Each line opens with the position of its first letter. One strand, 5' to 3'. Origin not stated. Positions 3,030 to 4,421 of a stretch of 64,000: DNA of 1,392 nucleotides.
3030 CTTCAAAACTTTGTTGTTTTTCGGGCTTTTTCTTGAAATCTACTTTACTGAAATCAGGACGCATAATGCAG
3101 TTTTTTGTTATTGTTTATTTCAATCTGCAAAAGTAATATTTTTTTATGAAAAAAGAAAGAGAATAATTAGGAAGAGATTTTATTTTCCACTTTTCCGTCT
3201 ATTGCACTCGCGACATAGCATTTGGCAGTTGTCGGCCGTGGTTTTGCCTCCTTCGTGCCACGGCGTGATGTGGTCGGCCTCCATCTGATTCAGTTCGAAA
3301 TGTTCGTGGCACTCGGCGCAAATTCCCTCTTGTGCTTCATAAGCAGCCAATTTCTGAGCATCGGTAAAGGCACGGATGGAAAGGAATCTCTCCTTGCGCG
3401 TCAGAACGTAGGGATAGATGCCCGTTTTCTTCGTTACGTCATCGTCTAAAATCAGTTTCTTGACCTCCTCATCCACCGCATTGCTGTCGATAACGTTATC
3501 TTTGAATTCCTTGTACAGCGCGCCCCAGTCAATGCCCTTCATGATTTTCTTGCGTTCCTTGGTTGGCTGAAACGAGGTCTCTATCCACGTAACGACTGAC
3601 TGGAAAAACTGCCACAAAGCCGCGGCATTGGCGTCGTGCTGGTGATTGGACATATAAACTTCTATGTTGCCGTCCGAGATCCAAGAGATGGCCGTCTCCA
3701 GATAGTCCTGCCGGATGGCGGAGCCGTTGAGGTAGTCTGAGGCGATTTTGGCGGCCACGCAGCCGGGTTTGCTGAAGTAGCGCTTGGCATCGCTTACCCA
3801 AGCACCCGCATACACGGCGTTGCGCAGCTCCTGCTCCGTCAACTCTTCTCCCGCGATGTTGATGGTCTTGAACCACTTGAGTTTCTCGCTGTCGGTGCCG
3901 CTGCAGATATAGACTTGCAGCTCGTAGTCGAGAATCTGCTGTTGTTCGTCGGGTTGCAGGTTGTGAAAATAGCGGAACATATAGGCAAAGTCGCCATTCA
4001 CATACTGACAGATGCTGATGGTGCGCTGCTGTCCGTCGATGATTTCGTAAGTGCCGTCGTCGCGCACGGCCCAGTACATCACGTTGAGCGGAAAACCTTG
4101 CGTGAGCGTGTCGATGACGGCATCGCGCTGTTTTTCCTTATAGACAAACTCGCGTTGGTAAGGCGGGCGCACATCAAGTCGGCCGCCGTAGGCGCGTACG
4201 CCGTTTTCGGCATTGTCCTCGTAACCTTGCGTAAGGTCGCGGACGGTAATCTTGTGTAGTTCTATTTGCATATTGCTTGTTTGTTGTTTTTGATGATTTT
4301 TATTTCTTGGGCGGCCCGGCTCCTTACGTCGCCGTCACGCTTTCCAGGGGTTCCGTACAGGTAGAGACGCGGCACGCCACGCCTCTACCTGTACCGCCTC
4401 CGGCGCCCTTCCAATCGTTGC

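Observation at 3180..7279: DUF1016 nuclease - EcoRI-like m6A methyltransferase - DUF262::HNH nuclease cassette with structured spacers: candidate uncharacterised defence module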

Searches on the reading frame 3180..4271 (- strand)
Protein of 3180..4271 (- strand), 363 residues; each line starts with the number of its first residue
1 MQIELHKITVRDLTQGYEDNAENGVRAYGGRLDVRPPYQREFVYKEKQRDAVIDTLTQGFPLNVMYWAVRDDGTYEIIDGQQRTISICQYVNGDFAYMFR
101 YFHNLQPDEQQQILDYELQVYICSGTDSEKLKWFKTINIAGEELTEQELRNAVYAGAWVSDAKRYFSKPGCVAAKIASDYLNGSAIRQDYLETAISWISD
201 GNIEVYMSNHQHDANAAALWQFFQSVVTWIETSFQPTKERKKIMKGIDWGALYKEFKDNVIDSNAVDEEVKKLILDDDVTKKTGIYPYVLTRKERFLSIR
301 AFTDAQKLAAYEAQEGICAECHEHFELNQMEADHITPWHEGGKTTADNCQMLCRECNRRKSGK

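Call 3: search_protein_families(library=pfam, proteins=[window:3180-4271:-], max_evalue=0.01)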
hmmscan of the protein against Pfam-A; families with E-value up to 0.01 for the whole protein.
window:3180-4271:- (363 aa): 4 families
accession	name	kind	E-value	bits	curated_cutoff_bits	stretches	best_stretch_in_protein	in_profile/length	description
PF03235.19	GmrSD_N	-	4.8e-19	69.7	33.2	1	34-154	13-198/199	GmrSD restriction endonuclease, N-terminal domain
PF01844.29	HNH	-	1.2e-13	51.4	21.4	1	318-361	1-45/47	HNH endonuclease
PF14279.12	HNH_5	-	4.8e-08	33.2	27.5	1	318-360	1-43/56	HNH endonuclease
PF02945.21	Endonuclease_7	-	0.0014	19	23.6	1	300-359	8-62/82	Recombination endonuclease VII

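Call 4: search_protein_families(library=padloc, proteins=[window:3180-4271:-], max_evalue=0.01)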
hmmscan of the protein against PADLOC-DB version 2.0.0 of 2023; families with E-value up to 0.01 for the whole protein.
window:3180-4271:- (363 aa): 8 families
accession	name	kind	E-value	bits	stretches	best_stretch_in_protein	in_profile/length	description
PDLC03418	REase_II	-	8.8e-137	454.2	1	1-363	1-372/372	Type II restriction enzyme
PDLC03877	NsnA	-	2.8e-27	94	1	30-159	63-205/385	-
PDLC04027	PD-T4-2_A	-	1.2e-11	42.3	1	30-93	50-114/363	-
PDLC04150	HEC-05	-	1e-05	22.6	1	36-72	25-62/583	-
PDLC04151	HEC-05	-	2.6e-05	21.1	1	36-72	43-80/600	-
PDLC03656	mREase_IV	-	0.00021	19.1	1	311-359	200-254/277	Type IV methyl-directed restriction enzyme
PDLC01256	Cas9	-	0.0071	13.2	0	303-361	499-560/711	"CAS-II-A,CAS-II-B,CAS-II-C; effector__SPE"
PDLC03431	REase_II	-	0.0078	13.8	0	333-360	179-206/246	Type II restriction enzyme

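Call 5: search_protein_families(library=ncbifam, proteins=[window:3180-4271:-], max_evalue=0.01)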
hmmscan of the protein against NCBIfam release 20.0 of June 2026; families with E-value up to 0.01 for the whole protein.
window:3180-4271:- (363 aa): 2 families
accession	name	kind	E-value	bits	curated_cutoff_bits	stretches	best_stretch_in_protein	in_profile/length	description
NF049971.1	CRISPR_Cas9d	exception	1.2e-06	27.5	375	1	305-362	535-595/986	type II CRISPR RNA-guided endonuclease Cas9d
NF040563.1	guided_IscB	equivalog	9.8e-05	21.6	175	1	317-361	194-236/314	RNA-guided endonuclease IscB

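Call 11: find_homologous_proteins(query=window:3180-4271:-, max_evalue=0.00001)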
Query window:3180-4271:- (363 aa): 8000 proteins with E <= 0.00001 among 8000 candidates; the best 120 are listed.
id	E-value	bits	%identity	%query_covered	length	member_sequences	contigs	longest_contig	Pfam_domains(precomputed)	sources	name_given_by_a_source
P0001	4.7e-250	847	100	100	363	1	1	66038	PF01844.30,PF14279.13,PF03235.20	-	-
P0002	8.4e-234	793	92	100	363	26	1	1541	PF01844.30,PF14279.13,PF03235.20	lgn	-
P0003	1.8e-233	792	92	100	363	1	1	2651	PF01844.30,PF14279.13,PF03235.20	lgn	-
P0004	3.3e-233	791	92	100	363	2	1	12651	PF01844.30,PF14279.13,PF03235.20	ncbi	-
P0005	1.1e-232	790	91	100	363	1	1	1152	PF01844.30,PF14279.13,PF03235.20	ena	-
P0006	1.2e-232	789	92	100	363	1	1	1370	PF01844.30,PF14279.13,PF03235.20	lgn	-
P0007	1.4e-232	789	91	100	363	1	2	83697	PF01844.30,PF14279.13,PF03235.20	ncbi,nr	ncbi:MAG: DUF262 domain-containing protein [Bacteroidales bacterium]|nr:DUF262 domain-containing pro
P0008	1.8e-232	789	92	100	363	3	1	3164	PF01844.30,PF14279.13,PF03235.20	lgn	-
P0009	2.2e-232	788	91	100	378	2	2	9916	PF01844.30,PF14279.13,PF03235.20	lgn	-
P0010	2.3e-232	788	91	100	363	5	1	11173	PF01844.30,PF14279.13,PF03235.20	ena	-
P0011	2.3e-232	788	92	100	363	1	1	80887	PF01844.30,PF14279.13,PF03235.20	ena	-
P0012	3.1e-232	788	91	100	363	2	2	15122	PF01844.30,PF14279.13,PF03235.20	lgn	-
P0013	3.6e-232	788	92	100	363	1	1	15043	PF01844.30,PF14279.13,PF03235.20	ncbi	-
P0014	5.2e-232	787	91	100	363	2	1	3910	PF01844.30,PF14279.13,PF03235.20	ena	-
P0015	5.2e-232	787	91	100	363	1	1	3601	PF01844.30,PF14279.13,PF03235.20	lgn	-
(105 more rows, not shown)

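Call 12: search_solved_structures(query=window:3180-4271:-, max_evalue=0.01)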
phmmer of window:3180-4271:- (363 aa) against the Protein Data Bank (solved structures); distinct sequences matched with E-value up to 0.01: 2.
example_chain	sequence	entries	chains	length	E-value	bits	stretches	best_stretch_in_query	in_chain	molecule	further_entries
4h9d_A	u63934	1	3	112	2.2e-06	30.2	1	314-360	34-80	HNH endonuclease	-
6ghc_A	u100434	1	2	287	0.0012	21.2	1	311-359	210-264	5-methylcytosine-specific restriction enzyme A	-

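Call 15: find_related_loci(query=window:3180-4271:-, collection=genome_contigs, flank=8000)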
Query window:3180-4271:- (363 aa) in genome_contigs; peptide patterns used: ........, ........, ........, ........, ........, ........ (x = any residue, [..] = any of these).
421 stretches matched a pattern; 393 encode a relative of the query (tblastn E <= 1e-3); the best 80 are kept; 80 distinct loci.
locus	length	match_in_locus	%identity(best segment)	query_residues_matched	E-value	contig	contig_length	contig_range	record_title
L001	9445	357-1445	92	1-363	0e+0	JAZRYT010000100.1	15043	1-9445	MAG: Bacteroidales bacterium isolate T1900044949_TA20190002.MAGScoT_cleanbin_000038 SGB_3547_k141_877939, whole genome s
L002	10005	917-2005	91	1-363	0e+0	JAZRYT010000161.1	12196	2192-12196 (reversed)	MAG: Bacteroidales bacterium isolate T1900044949_TA20190002.MAGScoT_cleanbin_000038 SGB_3547_k141_869667, whole genome s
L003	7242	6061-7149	90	1-363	0e+0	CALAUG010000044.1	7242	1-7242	MAG TPA_asm: uncultured Bacteroidales bacterium isolate SRR6425800_bin.23_CONCOCT_v1.1_MAG genome assembly, contig: ERZ1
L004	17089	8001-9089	90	1-363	0e+0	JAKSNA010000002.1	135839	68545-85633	MAG: Bacteroidales bacterium isolate Horse_feces139 MAG139_2, whole genome shotgun sequence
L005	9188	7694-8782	88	1-363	0e+0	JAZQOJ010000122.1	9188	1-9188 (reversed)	MAG: Bacteroidales bacterium isolate T1900045243_TH20190013.MAGScoT_cleanbin_000028 SGB_5587_k141_4388995, whole genome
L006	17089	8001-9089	87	1-363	0e+0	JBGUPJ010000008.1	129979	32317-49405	MAG: Bacteroidales bacterium isolate ruminal_MAG_166 ruminal_MAG_166_contig_0008, whole genome shotgun sequence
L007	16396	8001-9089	87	1-363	0e+0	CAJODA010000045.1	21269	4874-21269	uncultured Bacteroidales bacterium isolate Red_deer_1_mag_133 genome assembly, contig: scaffold_4276, whole genome shotg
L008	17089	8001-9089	87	1-363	0e+0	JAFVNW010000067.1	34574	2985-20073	MAG: Bacteroidales bacterium isolate RGIG5234 Sheep_Cecum.Co__c1580781, whole genome shotgun sequence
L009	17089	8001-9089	87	1-363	0e+0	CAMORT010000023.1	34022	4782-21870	MAG: uncultured Bacteroidales bacterium isolate SRR873608_bin.152_metaWRAP_v1.3_MAG genome assembly, contig: NODE_3065_l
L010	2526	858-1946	87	1-363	0e+0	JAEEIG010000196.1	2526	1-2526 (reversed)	MAG: Bacteroidales bacterium isolate Tb.RUG.140 k141_10846381_flag=1_multi=21.0000_len=2526, whole genome shotgun sequen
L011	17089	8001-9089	87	1-363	0e+0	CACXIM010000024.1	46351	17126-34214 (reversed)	MAG: uncultured Bacteroidia bacterium isolate RUG11296 genome assembly, contig: RUG11296_asm_24, whole genome shotgun se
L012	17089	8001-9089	86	1-363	0e+0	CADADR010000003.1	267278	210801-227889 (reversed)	MAG: uncultured Bacteroidia bacterium isolate RUG13196 genome assembly, contig: RUG13196_asm_3, whole genome shotgun seq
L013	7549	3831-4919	86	1-363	0e+0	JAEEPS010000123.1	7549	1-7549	MAG: Salinivirgaceae bacterium isolate Tb.RUG.317 NODE_44801_length_7549_cov_1.427513, whole genome shotgun sequence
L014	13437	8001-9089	85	1-363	0e+0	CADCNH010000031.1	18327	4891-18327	MAG: uncultured Bacteroidetes bacterium isolate RUG14804 genome assembly, contig: RUG14804_asm_31, whole genome shotgun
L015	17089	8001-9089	86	1-363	0e+0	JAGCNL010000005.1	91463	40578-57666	MAG: Salinivirgaceae bacterium isolate RGIG9951 Yak_Reticulum-1__c32656, whole genome shotgun sequence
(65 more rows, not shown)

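Call 22: search_dna_similar(query=window:3180-4271:-, collection=plasmids, mode=protein, max_rows=15)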
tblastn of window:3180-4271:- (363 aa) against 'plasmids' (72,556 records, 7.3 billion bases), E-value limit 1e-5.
Records with a match: 127; places in all: 132; records where one place covers at least 80% of the query: 43.
Best place of each record, by identity: 60-80% 6; <60% 121.
By first word of the organism name: Escherichia 18; Enterococcus 12; Salmonella 10; Rhodococcus 7; Rhizobium 7; Acinetobacter 6; Klebsiella 5; Variovorax 3; Apilactobacillus 3; Campylobacter 3; and 42 more.
By predicted mobility (MOB-suite, as given by PLSDB): conjugative 54; non-mobilizable 52; mobilizable 21.
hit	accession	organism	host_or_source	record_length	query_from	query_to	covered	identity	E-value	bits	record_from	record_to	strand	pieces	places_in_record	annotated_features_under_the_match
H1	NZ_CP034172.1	Chryseobacterium taklimakanense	Homo sapiens,Blood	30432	1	363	100%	65.6%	9e-171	534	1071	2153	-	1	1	DUF262 domain-containing protein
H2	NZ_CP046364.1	Macrococcoides canis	dog,swabs,ear infection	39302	1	362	100%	62.2%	1e-155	491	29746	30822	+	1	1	DUF262 domain-containing protein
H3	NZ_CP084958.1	Sulfitobacter indolifex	cell culture,Seawater from the North ...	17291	1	362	100%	61.5%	2e-153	484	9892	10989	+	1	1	DUF262 domain-containing protein | adenine-specific methyltransferase EcoRI family protein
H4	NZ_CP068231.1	Aeromonas caviae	combined sewer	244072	1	363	100%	61.1%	4e-150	475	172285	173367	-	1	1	DUF262 domain-containing protein | adenine-specific methyltransferase EcoRI family protein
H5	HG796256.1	uncultured bacterium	-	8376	1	363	100%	58.5%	2e-142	452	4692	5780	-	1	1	CDS (x2)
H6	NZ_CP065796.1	Mammaliicoccus sciuri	environment,single cell,feed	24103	1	361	99%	57.1%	5e-140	446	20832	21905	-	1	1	DUF262 domain-containing protein | adenine-specific methyltransferase EcoRI family protein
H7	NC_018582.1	Gordonia sp. KTR9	-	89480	1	363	100%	55.1%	9e-136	434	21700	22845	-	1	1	DUF262 domain-containing protein | adenine-specific methyltransferase EcoRI family protein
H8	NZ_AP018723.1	Thiomicrorhabdus aquaedulcis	-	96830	1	363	100%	52.3%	8e-126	405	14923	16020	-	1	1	DUF262 domain-containing protein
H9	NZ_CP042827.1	Ruania zhangjianzhongii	bat,pure culture,feces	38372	1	361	99%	51.9%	6e-123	397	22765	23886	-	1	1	DUF262 domain-containing protein | adenine-specific methyltransferase EcoRI family protein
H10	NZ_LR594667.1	Variovorax sp. SRS16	linuron-contaminated soil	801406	1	362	100%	51.1%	1e-129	416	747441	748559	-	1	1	DUF262 domain-containing protein | adenine-specific methyltransferase EcoRI family protein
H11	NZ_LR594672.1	Variovorax sp. PBL-E5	linuron-contaminated soil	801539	1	362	100%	51.1%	1e-129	416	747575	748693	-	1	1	DUF262 domain-containing protein | adenine-specific methyltransferase EcoRI family protein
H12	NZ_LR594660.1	Variovorax sp. PBL-H6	linuron-contaminated soil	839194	1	362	100%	51.1%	1e-129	416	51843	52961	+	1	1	DUF262 domain-containing protein | adenine-specific methyltransferase EcoRI family protein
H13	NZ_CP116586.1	Enterococcus dispar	Bos taurus,whole organism,fecal sample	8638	1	361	99%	50.0%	2e-118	384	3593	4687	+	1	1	DUF262 domain-containing protein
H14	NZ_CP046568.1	Dietzia sp. DQ12-45-1b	product water from oilfield,product ...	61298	1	361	99%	50.0%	6e-112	365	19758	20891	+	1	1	DUF262 domain-containing protein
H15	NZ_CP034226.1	Ligilactobacillus agilis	Chicken,Mixed culture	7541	1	361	99%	46.2%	1e-106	350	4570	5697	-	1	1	DUF262 domain-containing protein | adenine-specific methyltransferase EcoRI family protein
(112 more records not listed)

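Call 46: get_annotated_region(hit=H15, flank=3500)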
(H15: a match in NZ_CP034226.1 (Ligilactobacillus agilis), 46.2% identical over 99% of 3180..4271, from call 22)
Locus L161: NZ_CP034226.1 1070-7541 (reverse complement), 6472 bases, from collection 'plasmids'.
description: Ligilactobacillus agilis strain La3 plasmid pLa3_1, complete sequence
organism: Ligilactobacillus agilis (NCBI taxid 1601)
taxonomy: Bacteria; Bacillota; Bacilli; Lactobacillales; Lactobacillaceae; Ligilactobacillus; Ligilactobacillus agilis
host: -; source: Chicken,Mixed culture; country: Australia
typing (MOB-suite, as given by PLSDB): non-mobilizable
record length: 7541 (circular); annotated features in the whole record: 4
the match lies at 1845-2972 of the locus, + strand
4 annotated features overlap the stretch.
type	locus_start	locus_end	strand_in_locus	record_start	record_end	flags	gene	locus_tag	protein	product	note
CDS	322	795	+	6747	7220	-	-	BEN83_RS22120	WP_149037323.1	MerR family transcriptional regulator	GO:0006355 - regulation of DNA-templated transcription [Evidence IEA]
CDS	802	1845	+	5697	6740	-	-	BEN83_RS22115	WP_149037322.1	adenine-specific methyltransferase EcoRI family protein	-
CDS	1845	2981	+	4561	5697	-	-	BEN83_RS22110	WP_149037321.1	DUF262 domain-containing protein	-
CDS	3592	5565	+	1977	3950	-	-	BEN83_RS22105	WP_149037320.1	protein rep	-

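Call 47: get_annotated_region(hit=H1, flank=4000)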
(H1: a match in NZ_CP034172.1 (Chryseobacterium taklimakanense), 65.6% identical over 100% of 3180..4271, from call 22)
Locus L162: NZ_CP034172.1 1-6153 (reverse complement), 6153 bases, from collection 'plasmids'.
description: Chryseobacterium taklimakanense strain H4753 plasmid unnamed, complete sequence
organism: Chryseobacterium taklimakanense (NCBI taxid 536441)
taxonomy: Bacteria; Bacteroidota; Flavobacteriia; Flavobacteriales; Weeksellaceae; Chryseobacterium; Chryseobacterium taklimakanense
host: -; source: Homo sapiens,Blood; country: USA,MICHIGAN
typing (MOB-suite, as given by PLSDB): mobilizable; relaxase MOBB
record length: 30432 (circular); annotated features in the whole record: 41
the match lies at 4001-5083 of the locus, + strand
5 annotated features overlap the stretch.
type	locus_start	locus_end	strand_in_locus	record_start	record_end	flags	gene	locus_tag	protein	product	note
CDS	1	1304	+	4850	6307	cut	-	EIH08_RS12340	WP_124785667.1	hypothetical protein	-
CDS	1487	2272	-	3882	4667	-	-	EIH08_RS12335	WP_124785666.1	lytic transglycosylase domain-containing protein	-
CDS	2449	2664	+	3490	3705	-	-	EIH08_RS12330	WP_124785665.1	hypothetical protein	-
CDS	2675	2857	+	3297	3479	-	-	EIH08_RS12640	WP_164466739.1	hypothetical protein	-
CDS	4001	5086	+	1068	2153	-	-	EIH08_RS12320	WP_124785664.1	DUF262 domain-containing protein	-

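Call 48: get_annotated_region(hit=H7, flank=4000)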
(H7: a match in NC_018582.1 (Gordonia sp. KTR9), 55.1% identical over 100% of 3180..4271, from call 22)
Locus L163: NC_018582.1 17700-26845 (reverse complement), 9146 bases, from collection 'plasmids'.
description: Gordonia sp. KTR9 plasmid pGKT1, complete sequence
organism: Gordonia sp. KTR9 (NCBI taxid 337191)
taxonomy: Bacteria; Actinomycetota; Actinomycetes; Mycobacteriales; Gordoniaceae; Gordonia; Gordonia sp. KTR9
host: -; source: -; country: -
typing (MOB-suite, as given by PLSDB): mobilizable; relaxase MOBP
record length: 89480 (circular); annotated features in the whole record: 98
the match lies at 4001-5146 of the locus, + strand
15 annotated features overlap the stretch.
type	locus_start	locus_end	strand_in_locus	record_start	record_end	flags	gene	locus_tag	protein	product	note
CDS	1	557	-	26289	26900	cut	-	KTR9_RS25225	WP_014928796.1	hypothetical protein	-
CDS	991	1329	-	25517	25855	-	-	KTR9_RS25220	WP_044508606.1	hypothetical protein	-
CDS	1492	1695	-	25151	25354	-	-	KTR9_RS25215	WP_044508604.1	hypothetical protein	-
CDS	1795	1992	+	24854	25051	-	-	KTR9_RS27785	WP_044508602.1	hypothetical protein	-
CDS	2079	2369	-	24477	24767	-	-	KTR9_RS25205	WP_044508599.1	type II toxin-antitoxin system RelE/ParE family toxin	GO:0030541 - plasmid partitioning [Evidence IEA]; GO:0051290 - protein heterotetramerization [Evidence IEA]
CDS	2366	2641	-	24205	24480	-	-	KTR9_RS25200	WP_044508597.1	type II toxin-antitoxin system Phd/YefM family antitoxin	-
CDS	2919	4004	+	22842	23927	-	-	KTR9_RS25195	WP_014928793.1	adenine-specific methyltransferase EcoRI family protein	-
CDS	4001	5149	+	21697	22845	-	-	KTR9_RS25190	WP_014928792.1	DUF262 domain-containing protein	-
CDS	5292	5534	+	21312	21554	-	-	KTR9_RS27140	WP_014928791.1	hypothetical protein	-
CDS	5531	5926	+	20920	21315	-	-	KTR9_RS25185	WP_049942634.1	Fic family protein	-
CDS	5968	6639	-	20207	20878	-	-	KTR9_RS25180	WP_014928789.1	hypothetical protein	-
CDS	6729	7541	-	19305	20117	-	-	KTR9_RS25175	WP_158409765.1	PASTA domain-containing protein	-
CDS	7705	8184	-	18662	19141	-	-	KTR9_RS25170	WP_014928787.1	hypothetical protein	-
CDS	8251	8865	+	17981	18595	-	-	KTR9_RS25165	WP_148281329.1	DUF6308 family protein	-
CDS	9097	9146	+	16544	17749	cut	-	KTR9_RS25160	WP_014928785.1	hypothetical protein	-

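Call 49: find_homologous_proteins(query=L161:1845-2978:+, max_evalue=1e-10)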
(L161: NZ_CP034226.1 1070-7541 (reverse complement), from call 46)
Query L161:1845-2978:+ (378 aa): 8000 proteins with E <= 1e-10 among 8000 candidates; the best 120 are listed.
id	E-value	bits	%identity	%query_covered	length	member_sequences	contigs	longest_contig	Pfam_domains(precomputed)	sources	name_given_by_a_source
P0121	2.8e-259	877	98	100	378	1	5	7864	PF01844.30,PF03235.20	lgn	-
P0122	1.6e-257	872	97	100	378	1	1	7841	PF01844.30,PF03235.20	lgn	-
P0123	2.9e-256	868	97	100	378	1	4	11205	PF01844.30,PF03235.20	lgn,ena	-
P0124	4.2e-256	867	97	100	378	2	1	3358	PF01844.30,PF03235.20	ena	-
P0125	2.2e-255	865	96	100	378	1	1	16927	PF01844.30,PF03235.20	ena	-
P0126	4.2e-255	864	96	100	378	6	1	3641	PF01844.30,PF03235.20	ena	-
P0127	5.1e-255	863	96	100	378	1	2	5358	PF01844.30,PF03235.20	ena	-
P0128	1.3e-254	862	97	100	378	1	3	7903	PF01844.30,PF03235.20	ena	-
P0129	3.2e-253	857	96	100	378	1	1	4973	PF01844.30,PF03235.20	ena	-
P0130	4.7e-253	857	96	100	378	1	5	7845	PF01844.30,PF03235.20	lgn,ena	-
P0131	3.4e-252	854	96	100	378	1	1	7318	PF01844.30,PF14279.13,PF03235.20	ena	-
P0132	1.1e-251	852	95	100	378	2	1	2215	PF01844.30,PF03235.20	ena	-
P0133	3.8e-250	847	95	100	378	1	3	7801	PF01844.30,PF14279.13,PF03235.20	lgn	-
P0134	3.4e-228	775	85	100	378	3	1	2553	PF01844.30,PF03235.20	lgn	-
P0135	1.4e-224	763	85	100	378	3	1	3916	PF01844.30,PF03235.20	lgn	-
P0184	2.4e-137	476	57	100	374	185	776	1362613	PF01844.30,PF14279.13,PF03235.20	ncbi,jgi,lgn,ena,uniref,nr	uniref:GmrSD restriction endonuclease domain-containing protein n=1 Tax=Ruminococcus bromii TaxID=40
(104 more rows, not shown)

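Call 52: search_solved_structures(query=A2, max_evalue=1)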
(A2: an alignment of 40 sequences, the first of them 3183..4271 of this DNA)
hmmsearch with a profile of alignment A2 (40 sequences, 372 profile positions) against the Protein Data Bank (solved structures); distinct sequences matched with E-value up to 1: 26.
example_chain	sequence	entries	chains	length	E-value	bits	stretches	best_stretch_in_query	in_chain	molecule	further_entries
4h9d_A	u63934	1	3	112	8.4e-07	31.6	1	319-369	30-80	HNH endonuclease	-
8d2k_A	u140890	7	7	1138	8.7e-05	24.9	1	324-371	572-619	CRISPR-associated endonuclease, Csn1 family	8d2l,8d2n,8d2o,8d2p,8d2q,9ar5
8zq9_B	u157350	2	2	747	0.00015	24.1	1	312-370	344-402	a protein | HNH nuclease domain-containing protein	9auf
8w2z_A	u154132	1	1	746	0.00016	24.1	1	312-370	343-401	HNH nuclease domain-containing protein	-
8s9p_B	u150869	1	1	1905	0.0002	23.8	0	62-111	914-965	Low-density lipoprotein receptor-related protein 4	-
8w2s_A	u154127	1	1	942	0.0002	23.7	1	312-370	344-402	HNH nuclease domain-containing protein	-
6me0_C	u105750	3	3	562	0.00024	23.5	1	314-368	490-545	Maturase reverse transcriptase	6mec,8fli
9lgi_A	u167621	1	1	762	0.00042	22.7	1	313-370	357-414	HNH nuclease domain-containing protein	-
9k32_A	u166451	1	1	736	0.00072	21.9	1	318-371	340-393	HNH nuclease domain-containing protein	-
6ghc_A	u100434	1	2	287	0.0022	20.3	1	320-368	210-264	5-methylcytosine-specific restriction enzyme A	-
8zdr_C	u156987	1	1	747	0.0048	19.2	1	312-370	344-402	a protein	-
2wbt_A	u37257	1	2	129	0.0057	19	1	258-345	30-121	B-129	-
5h0m_A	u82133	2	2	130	0.0078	18.5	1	299-370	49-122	HNH endonuclease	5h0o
4ogc_A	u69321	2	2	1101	0.012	17.9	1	318-371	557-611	HNH endonuclease domain protein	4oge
7p9k_A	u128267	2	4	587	0.017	17.4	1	35-103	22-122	DUF262 domain-containing protein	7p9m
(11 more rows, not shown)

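Call 58: predict_structure(alignment_id=A2)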
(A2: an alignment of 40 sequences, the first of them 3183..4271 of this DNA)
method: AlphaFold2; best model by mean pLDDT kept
length: 363 residues; sequences in the alignment: 40
mean_pLDDT: 86.0   pTM: 0.62
mean pLDDT of the five models: 86.0, 85.5, 83.6, 83.4, 80.3
residues with pLDDT >= 90: 177; 70-90: 150; 50-70: 30; < 50: 6
segments of 3 or more residues with pLDDT < 50: 140-142
pLDDT, mean of each block of 10 residues (from residue 1): 91 90 81 73 66 84 83 83 87 78 87 93 81 65 62 74 83 90 81 93 88 90 97 90 93 95 91 91 93 88 96 96 97 89 92 92 56
secondary structure, 60 per line:
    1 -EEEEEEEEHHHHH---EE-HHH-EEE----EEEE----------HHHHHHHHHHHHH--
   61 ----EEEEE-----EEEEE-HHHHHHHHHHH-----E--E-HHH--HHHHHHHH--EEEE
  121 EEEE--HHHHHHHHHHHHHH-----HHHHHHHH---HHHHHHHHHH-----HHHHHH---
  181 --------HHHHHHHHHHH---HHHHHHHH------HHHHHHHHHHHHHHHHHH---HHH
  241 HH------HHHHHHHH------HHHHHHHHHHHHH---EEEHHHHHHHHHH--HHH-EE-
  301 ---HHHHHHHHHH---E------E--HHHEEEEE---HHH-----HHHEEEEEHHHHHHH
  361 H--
elements in order: E2-9 H10-14 E25-27 E32-35 H46-58 E65-69 E75-79 H81-91 H107-114 E117-124 H127-140 H146-153 H157-166 H172-177 H189-199 H203-210 H217-234 H238-242 H249-256 H263-275 E279-281 H282-291 H304-313 E330-334 E349-353 H354-361
